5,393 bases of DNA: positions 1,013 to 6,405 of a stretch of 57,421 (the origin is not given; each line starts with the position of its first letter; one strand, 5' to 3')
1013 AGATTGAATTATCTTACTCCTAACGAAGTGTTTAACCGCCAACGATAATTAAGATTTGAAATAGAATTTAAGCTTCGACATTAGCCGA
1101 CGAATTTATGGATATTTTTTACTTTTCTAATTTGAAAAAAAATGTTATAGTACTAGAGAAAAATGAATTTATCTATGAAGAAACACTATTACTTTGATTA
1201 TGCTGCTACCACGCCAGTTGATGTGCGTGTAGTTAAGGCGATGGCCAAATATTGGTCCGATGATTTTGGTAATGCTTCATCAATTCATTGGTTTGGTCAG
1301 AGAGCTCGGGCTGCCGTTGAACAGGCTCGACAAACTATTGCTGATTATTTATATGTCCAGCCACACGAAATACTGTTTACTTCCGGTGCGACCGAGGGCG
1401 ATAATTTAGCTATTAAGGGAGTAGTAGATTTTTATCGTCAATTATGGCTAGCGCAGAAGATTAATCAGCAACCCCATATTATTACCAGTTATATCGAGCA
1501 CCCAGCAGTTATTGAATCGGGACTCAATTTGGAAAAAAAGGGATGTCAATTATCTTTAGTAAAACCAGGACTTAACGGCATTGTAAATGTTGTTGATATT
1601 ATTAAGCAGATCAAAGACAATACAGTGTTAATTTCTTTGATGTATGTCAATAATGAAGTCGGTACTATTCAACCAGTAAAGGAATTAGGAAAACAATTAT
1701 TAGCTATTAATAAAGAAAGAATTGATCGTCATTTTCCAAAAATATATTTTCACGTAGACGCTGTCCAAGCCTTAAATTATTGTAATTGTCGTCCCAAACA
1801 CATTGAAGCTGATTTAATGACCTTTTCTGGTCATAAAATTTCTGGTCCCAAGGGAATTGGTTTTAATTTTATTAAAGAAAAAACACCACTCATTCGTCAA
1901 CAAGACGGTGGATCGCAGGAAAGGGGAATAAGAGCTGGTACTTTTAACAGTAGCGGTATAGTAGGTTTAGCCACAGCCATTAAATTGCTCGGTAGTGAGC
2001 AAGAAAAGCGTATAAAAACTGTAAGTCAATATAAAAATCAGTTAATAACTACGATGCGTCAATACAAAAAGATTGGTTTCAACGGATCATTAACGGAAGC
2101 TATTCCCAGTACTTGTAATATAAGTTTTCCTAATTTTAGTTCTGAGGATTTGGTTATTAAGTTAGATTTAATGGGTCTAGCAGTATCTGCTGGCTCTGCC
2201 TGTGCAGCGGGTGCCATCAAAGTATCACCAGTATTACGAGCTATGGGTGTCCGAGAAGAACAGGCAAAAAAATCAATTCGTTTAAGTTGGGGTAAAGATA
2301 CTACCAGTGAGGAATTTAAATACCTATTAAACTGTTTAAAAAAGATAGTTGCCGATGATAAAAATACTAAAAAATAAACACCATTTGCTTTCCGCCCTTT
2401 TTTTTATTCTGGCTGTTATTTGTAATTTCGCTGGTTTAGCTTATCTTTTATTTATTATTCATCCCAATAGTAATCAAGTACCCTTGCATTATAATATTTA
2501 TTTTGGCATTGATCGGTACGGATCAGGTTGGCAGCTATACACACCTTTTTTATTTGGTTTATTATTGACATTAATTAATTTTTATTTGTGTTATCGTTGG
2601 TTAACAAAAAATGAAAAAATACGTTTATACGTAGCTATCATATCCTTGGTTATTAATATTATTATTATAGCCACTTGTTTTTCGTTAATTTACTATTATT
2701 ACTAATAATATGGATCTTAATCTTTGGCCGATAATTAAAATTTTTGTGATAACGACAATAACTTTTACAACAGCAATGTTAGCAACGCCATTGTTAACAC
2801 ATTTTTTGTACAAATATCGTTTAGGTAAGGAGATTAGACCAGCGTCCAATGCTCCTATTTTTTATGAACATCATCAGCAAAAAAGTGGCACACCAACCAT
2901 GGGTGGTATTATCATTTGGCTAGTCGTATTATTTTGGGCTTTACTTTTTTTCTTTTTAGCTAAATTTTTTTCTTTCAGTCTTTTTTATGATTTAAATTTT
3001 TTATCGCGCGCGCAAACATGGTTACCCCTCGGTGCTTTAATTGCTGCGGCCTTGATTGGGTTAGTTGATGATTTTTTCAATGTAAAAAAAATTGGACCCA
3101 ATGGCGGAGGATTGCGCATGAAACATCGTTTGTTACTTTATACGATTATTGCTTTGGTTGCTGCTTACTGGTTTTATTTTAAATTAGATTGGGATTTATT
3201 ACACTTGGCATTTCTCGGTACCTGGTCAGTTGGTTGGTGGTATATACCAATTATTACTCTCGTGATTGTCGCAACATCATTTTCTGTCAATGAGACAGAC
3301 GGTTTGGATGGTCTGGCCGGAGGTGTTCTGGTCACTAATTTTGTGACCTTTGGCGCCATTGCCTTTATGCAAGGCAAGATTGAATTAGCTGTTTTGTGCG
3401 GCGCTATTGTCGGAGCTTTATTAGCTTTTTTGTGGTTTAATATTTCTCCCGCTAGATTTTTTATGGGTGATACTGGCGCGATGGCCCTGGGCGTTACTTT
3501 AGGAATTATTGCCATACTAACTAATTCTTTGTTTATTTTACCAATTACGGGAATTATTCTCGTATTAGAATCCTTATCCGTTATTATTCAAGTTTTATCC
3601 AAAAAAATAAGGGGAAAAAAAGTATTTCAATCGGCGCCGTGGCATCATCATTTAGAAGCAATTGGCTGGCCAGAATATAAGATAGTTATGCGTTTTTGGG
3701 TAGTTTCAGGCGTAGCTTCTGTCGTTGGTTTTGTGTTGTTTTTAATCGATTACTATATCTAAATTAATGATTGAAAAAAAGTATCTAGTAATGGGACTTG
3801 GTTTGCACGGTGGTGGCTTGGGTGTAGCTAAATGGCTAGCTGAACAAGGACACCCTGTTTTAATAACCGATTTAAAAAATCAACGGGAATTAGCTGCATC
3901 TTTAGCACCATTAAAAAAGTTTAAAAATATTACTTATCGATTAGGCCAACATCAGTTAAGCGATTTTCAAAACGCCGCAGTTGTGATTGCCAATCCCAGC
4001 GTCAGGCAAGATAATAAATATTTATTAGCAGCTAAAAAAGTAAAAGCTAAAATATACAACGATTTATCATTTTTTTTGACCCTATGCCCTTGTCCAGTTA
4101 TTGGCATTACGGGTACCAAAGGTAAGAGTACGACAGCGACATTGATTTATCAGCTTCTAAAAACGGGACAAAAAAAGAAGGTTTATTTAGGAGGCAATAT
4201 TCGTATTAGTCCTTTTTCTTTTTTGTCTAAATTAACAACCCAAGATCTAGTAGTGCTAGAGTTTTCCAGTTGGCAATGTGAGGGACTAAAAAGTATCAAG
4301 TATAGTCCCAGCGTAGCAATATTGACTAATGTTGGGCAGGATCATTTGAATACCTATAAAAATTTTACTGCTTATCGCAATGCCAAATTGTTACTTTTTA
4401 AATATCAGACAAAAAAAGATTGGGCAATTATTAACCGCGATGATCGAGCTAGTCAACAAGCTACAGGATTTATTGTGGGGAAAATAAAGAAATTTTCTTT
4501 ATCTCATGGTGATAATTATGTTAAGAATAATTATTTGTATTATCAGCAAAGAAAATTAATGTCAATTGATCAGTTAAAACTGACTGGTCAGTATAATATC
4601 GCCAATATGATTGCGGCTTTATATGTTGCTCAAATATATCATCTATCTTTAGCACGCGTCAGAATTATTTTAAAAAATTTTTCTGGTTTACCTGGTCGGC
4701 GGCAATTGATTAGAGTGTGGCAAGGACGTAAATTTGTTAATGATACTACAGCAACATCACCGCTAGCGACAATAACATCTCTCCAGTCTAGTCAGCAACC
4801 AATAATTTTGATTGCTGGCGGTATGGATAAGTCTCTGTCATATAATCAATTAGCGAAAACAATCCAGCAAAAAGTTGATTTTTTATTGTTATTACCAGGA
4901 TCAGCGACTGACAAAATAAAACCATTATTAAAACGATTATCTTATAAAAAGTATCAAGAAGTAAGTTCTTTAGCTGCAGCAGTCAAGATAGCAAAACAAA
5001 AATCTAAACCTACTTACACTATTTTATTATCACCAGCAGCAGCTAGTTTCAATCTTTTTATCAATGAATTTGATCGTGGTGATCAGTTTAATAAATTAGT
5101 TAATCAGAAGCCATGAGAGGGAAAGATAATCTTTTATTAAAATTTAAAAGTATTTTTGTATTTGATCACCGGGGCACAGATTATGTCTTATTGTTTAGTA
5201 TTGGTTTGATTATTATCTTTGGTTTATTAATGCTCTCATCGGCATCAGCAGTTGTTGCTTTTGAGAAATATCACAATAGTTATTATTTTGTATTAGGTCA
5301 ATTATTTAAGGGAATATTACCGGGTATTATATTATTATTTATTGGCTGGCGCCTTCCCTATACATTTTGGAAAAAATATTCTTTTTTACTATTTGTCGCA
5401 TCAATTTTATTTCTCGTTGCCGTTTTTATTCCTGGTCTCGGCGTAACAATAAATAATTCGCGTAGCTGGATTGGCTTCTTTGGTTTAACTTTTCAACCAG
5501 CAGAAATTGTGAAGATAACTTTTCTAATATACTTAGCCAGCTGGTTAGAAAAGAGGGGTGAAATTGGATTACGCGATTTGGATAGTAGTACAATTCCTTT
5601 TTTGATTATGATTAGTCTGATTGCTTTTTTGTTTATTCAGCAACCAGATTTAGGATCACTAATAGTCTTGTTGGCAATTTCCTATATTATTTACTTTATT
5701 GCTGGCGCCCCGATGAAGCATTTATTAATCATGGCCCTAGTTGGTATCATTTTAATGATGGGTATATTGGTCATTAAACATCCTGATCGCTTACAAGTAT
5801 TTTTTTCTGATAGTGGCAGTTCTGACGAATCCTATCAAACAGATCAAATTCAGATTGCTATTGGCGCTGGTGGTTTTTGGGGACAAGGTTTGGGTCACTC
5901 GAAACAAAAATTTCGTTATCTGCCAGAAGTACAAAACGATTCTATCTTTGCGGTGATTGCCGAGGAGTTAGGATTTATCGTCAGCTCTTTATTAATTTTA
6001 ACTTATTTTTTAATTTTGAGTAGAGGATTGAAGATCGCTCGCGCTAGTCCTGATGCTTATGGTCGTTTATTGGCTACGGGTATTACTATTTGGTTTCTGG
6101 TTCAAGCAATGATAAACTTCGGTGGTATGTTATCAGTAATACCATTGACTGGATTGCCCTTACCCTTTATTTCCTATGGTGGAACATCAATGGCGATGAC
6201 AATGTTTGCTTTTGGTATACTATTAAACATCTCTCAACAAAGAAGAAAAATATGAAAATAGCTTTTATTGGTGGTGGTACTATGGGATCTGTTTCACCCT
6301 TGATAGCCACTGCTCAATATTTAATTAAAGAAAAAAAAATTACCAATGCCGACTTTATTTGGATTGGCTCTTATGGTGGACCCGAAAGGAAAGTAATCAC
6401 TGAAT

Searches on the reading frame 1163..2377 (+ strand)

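Call 19: search_protein_families(library=pfam, proteins=[window:1163-2377:+])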
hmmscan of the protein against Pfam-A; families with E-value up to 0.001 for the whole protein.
window:1163-2377:+ (404 aa): 1 family
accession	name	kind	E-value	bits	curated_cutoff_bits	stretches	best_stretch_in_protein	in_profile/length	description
PF00266.25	Aminotran_5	-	4e-63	214.1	21.5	1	10-388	2-371/371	Aminotransferase class-V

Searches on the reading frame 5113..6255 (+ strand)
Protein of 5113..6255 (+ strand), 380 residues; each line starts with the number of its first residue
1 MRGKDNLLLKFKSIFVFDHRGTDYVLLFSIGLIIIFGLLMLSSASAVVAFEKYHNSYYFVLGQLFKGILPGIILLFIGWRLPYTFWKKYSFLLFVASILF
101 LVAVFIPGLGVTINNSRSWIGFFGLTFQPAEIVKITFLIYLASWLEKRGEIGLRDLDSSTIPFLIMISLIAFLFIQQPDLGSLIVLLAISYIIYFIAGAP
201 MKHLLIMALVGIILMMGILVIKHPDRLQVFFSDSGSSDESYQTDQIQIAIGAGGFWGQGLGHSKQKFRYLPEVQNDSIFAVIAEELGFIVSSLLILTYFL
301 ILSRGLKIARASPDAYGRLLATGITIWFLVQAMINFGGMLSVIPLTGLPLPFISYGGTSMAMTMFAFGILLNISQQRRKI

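Call 19: search_protein_families(library=pfam, proteins=[window:5113-6255:+])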
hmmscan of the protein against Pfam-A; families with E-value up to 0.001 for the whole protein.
window:5113-6255:+ (380 aa): 1 family
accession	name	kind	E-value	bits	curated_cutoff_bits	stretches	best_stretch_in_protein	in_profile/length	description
PF01098.24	FTSW_RODA_SPOVE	-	4.1e-90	302.8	26.4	1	27-378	5-355/356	Cell cycle protein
